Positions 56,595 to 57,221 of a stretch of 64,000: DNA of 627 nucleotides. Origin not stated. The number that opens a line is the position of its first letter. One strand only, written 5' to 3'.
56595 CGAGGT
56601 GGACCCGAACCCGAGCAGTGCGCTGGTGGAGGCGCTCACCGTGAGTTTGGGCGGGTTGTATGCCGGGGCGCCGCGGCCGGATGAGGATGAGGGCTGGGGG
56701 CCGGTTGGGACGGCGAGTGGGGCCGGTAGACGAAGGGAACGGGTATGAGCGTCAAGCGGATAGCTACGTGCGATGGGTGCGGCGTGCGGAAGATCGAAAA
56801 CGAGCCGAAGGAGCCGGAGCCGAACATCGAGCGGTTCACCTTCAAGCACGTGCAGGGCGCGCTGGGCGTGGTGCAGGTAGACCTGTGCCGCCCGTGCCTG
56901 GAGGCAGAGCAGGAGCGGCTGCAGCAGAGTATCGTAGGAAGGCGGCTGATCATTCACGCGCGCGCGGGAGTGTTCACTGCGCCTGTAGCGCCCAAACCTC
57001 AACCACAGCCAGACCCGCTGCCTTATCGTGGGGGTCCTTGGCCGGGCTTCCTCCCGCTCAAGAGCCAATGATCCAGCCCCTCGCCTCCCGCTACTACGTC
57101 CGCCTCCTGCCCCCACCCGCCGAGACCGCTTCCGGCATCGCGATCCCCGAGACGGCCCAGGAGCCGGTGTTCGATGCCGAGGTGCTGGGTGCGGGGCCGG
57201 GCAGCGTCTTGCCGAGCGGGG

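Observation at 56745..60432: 3.7-kb accessory island between terminase and portal: GroES-like protein, two TAT-like-signal proteins, C2H2 ZnF, tiny Lys-rich protein, free-standing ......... endonuclease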

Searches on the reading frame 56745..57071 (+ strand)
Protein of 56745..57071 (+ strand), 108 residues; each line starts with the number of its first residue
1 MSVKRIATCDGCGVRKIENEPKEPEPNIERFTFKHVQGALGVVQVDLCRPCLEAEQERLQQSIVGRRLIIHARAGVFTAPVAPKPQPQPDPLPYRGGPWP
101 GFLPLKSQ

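Call 3: search_protein_families(library=pfam, proteins=[window:56745-57071:+], max_evalue=0.1)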
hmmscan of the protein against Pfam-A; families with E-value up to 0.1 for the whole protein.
window:56745-57071:+ (108 aa): 0 families

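Call 4: search_protein_families(library=phrogs, proteins=[window:56745-57071:+], max_evalue=0.1)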
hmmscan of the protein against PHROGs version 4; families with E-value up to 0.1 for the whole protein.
window:56745-57071:+ (108 aa): 0 families

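Call 68: search_protein_families(library=ncbifam, proteins=[window:56745-57071:+], max_evalue=0.1)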
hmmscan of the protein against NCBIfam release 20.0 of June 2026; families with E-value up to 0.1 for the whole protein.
window:56745-57071:+ (108 aa): 0 families
